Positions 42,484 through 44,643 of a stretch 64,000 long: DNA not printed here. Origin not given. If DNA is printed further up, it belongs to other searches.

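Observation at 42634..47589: Giant DUF4011/SF1-helicase-like protein whose ATPase motifs are all replaced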

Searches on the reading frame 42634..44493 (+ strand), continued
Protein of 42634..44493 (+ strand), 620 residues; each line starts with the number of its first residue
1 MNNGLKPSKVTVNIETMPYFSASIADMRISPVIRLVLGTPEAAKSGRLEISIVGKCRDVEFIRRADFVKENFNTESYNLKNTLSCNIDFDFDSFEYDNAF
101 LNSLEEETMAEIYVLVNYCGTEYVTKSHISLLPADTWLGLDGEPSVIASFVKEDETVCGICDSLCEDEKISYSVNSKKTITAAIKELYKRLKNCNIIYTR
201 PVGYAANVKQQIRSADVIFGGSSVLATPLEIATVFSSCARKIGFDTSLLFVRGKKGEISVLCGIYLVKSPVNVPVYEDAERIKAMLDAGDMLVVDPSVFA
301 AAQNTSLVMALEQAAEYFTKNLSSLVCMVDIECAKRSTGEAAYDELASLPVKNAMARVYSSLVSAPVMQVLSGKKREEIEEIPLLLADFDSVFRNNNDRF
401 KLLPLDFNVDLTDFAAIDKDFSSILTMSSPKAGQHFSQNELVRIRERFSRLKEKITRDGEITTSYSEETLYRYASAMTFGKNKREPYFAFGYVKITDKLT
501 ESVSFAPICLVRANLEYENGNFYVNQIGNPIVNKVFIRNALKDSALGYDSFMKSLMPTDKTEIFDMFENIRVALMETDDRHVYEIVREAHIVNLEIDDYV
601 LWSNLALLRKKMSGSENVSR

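Call 73: find_encoding_contigs(protein=P0141, flank=7000, max_places=2)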
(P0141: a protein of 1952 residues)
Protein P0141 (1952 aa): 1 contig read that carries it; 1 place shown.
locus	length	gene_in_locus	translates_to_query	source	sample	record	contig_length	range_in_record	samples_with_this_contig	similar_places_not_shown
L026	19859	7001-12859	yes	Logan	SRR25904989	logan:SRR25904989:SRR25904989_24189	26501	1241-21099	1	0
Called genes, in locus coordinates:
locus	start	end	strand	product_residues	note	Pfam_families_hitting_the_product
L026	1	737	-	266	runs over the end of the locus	PF00149:Metallophos, PF12850:Metallophos_2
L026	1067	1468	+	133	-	PF20212:DUF6572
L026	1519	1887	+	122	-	-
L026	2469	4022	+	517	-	PF00587:tRNA-synt_2b, PF03129:HGTP_anticodon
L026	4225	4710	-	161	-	-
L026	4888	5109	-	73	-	-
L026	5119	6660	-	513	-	PF00117:GATase, PF07722:Peptidase_C26, PF02540:NAD_synthase (weak), PF00958:GMP_synt_C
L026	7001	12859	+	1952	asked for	PF13195:DUF4011, PF13086:AAA_11 (weak), PF13245:AAA_19 (faint), PF13604:AAA_30 (faint), PF13086:AAA_11, PF13087:AAA_12, PF18741:MTES_1575, PF11784:DUF3320 (weak)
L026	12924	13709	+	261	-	PF01636:APH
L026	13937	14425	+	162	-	PF00383:dCMP_cyt_deam_1, PF14437:MafB19-deam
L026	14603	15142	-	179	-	-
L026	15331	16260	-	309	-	PF02574:S-methyl_trans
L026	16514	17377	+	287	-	PF00165:HTH_AraC (weak), PF12833:HTH_18, PF06445:GyrI-like, PF14526:Cass2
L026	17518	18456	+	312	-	PF00326:Peptidase_S9 (faint), PF05448:AXE1 (weak), PF22244:GCE_fung (faint)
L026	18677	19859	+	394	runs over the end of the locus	PF00155:Aminotran_1_2, PF12897:Asp_aminotransf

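Call 81: find_related_loci(query=A6, collection=genome_contigs, flank=3000)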
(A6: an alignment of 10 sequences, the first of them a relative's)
Query A6 (1629 aa) in genome_contigs; peptide patterns used: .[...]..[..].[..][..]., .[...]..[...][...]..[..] (x = any residue, [..] = any of these).
187 stretches matched a pattern; 12 encode a relative of the query (tblastn E <= 1e-3); 12 distinct loci.
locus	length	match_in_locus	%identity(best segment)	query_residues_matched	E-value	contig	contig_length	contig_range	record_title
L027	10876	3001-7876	99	1-1629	0e+0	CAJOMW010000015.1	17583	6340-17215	uncultured Clostridia bacterium isolate Reindeer_2_mag_174 genome assembly, contig: scaffold_4514, whole genome shotgun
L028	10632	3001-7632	36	11-1565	0e+0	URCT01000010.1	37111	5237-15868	uncultured Clostridiales bacterium isolate UMGS882 genome assembly, contig: NODE_754_length_37111_cov_3.538968, whole ge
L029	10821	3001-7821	37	11-1629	0e+0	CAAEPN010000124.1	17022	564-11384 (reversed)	MAG TPA_asm: Clostridia bacterium, isolate HGM12628, WGS project CAAEPN010000000 data, contig: ERS537390_59_k99_68920, w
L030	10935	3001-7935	36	6-1629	0e+0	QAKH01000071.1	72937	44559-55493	MAG: Clostridiales bacterium isolate CIM:MAG 1102 contig_8306, whole genome shotgun sequence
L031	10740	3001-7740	37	11-1602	0e+0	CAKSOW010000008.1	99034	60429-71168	MAG: uncultured Eubacteriales bacterium isolate REFINED_METABAT215_SUBJECT_CONTIGS_1500_ASSEMBLY_K77_MERGED__Pilot_MoBio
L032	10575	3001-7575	36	10-1547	0e+0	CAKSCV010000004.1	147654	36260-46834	MAG: uncultured Eubacteriales bacterium isolate REFINED_METABAT215_TOP10_CONTIGS_1500_ASSEMBLY_K77_MERGED__Hadza_MoBio_h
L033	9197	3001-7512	33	9-1525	0e+0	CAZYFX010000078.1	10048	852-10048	MAG TPA_asm: uncultured Oscillospiraceae bacterium isolate SRP225648_co1_976 genome assembly, contig: NODE_17315_length_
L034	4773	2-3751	32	266-1525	0e+0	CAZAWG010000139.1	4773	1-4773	MAG TPA_asm: uncultured Oscillospiraceae bacterium isolate SRP350583_co2_529 genome assembly, contig: NODE_26861_length_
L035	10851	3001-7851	32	6-1629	0e+0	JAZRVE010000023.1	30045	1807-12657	MAG: Eubacteriales bacterium isolate T1900044954_TA20190008.MAGScoT_cleanbin_000035 SGB_3787_k141_2453080, whole genome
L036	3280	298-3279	35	7-1003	0e+0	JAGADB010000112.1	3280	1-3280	MAG: Clostridia bacterium isolate RGIG8332 Water_buffalos_Rumen.Co__c5512443, whole genome shotgun sequence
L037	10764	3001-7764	37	9-1597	0e+0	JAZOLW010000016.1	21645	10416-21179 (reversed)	MAG: Eubacteriales bacterium isolate T1900045651_YK20190345.MAGScoT_cleanbin_000056 SGB_8208_k141_2587300, whole genome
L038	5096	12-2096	36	888-1602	2e-124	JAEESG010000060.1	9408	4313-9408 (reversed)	MAG: Clostridiales bacterium isolate Tb.RUG.377 NODE_35324_length_9408_cov_0.846461, whole genome shotgun sequence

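Call 82: find_related_loci(query=A7, collection=genome_contigs, flank=3000)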
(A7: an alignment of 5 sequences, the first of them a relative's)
Query A7 (1654 aa) in genome_contigs; peptide patterns used: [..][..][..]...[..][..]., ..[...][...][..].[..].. (x = any residue, [..] = any of these).
154 stretches matched a pattern; 9 encode a relative of the query (tblastn E <= 1e-3); 7 distinct loci.
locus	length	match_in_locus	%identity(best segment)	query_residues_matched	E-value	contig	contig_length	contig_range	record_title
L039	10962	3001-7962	100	1-1654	0e+0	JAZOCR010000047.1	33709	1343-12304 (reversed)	MAG: Eubacteriales bacterium isolate T1900044755_TS20190421.MAGScoT_cleanbin_000034 SGB_2270_k141_3081739, whole genome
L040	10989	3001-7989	45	1-1645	0e+0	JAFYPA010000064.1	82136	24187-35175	MAG: Clostridia bacterium isolate RGIG7291 Water_buffalos_Cecum-4__c376467, whole genome shotgun sequence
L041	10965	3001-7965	47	1-1635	0e+0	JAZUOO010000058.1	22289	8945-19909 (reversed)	MAG: Eubacteriales bacterium isolate T1900044873_TS20190339.MAGScoT_cleanbin_000006 SGB_3175_k141_2127764, whole genome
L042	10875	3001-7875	34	10-1640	0e+0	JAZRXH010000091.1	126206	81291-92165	MAG: Eubacteriales bacterium isolate T1900044951_TA20190004.MAGScoT_cleanbin_000010 SGB_3658_k141_1950163, whole genome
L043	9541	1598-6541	45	12-1639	0e+0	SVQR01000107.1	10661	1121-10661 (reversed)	MAG: Oscillospiraceae bacterium isolate SIG622 NODE_26750_length_10661_cov_1.187488, whole genome shotgun sequence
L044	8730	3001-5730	22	19-936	9e-13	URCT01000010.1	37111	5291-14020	uncultured Clostridiales bacterium isolate UMGS882 genome assembly, contig: NODE_754_length_37111_cov_3.538968, whole ge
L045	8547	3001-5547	22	99-955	8e-18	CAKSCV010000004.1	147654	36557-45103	MAG: uncultured Eubacteriales bacterium isolate REFINED_METABAT215_TOP10_CONTIGS_1500_ASSEMBLY_K77_MERGED__Hadza_MoBio_h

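Call 83: find_related_loci(query=A8, collection=genome_contigs, flank=3000)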
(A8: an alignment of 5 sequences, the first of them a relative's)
Query A8 (1631 aa) in genome_contigs; peptide patterns used: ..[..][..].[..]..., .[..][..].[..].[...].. (x = any residue, [..] = any of these).
196 stretches matched a pattern; 7 encode a relative of the query (tblastn E <= 1e-3); 6 distinct loci.
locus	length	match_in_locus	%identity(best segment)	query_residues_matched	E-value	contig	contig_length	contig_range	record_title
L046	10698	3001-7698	38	1-1629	0e+0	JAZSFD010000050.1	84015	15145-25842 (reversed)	MAG: Eubacteriales bacterium isolate T1900044585_TS20190051.MAGScoT_cleanbin_000015 SGB_593_k141_1916516, whole genome s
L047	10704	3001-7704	37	1-1629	0e+0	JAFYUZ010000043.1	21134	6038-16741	MAG: Clostridia bacterium isolate RGIG7446 Water_buffalos_Colon-1__c289171, whole genome shotgun sequence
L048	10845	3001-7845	33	4-1627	0e+0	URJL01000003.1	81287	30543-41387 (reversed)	uncultured Clostridiales bacterium isolate UMGS1052 genome assembly, contig: NODE_111_length_81287_cov_5.863711, whole g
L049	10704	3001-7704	39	1-1629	0e+0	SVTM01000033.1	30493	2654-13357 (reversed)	MAG: Oscillospiraceae bacterium isolate SIG695 NODE_30903_length_30493_cov_2.133603, whole genome shotgun sequence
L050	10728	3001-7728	30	7-1631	0e+0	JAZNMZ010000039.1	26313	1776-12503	MAG: Eubacteriales bacterium isolate T1900044659_TS20190125.MAGScoT_cleanbin_000032 SGB_1501_k141_351332, whole genome s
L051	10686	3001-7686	39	3-1628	0e+0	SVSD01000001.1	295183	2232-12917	MAG: Oscillospiraceae bacterium isolate SIG660 NODE_313_length_295183_cov_2.877227, whole genome shotgun sequence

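Call 88: search_solved_structures(query=A9, max_evalue=1)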
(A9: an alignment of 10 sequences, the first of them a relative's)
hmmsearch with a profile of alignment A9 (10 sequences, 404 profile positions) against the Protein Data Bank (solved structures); distinct sequences matched with E-value up to 1: 0.

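Call 89: search_protein_families(library=pfam, alignment_id=A9, max_evalue=1)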
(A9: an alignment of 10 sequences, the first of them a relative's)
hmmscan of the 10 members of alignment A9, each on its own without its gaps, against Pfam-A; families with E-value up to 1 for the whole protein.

A. member 1, P0071 (393 aa): 2 families
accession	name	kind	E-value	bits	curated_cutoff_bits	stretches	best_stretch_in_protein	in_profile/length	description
PF04473.18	DUF553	-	0.0028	17.5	20.5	1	207-256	46-87/140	Transglutaminase-like domain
PF01841.26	Transglut_core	-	0.015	16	23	1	187-266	14-98/108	Transglutaminase-like superfamily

B. families by the number of members that match (of 10 scanned): 8 families
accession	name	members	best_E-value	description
PF01841.26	Transglut_core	4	0.011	Transglutaminase-like superfamily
PF13195.11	DUF4011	3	3.4e-11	Protein of unknown function (DUF4011)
PF04473.18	DUF553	3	4.6e-05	Transglutaminase-like domain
PF11784.13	DUF3320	1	4e-12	Protein of unknown function (DUF3320)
PF24885.1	TPR_NPHP3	1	0.038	Nephrocystin-3 TPR domain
PF24397.1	VNG_1110C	1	0.046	VNG_1110C-like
PF22807.2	TrAA12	1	0.14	TrAA12-like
PF13176.12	TPR_7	1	0.15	Tetratricopeptide repeat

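Call 98: find_encoding_contigs(protein=P0052, flank=5000, max_places=2)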
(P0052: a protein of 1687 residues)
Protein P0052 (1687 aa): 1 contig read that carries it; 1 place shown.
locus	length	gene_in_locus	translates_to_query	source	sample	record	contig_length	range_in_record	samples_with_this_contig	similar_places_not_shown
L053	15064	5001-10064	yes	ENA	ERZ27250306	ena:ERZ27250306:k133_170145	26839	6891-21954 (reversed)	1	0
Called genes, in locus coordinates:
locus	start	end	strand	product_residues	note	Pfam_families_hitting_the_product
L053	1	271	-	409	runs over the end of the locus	PF00109:ketoacyl-synt, PF02801:Ketoacyl-synt_C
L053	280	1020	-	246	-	PF00106:adh_short, PF01370:Epimerase (weak), PF08659:KR, PF13561:adh_short_C2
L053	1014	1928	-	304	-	PF00698:Acyl_transf_1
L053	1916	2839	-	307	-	PF00478:IMPDH (faint), PF03060:NMO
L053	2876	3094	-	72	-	PF00550:PP-binding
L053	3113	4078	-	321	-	PF00108:Thiolase_N, PF08545:ACP_syn_III, PF08541:ACP_syn_III_C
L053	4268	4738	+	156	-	PF22381:Staph_reg_Sar_Rot, PF12802:MarR_2 (weak), PF01047:MarR (weak), PF13601:HTH_34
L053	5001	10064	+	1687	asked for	-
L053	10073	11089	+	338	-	PF06723:MreB_Mbl, PF00022:Actin (weak), PF00012:HSP70, PF14450:FtsA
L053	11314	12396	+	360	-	PF00266:Aminotran_5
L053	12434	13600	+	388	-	PF00389:2-Hacid_dh, PF02826:2-Hacid_dh_C, PF03446:NAD_binding_2 (weak)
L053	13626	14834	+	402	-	PF01594:AI-2E_transport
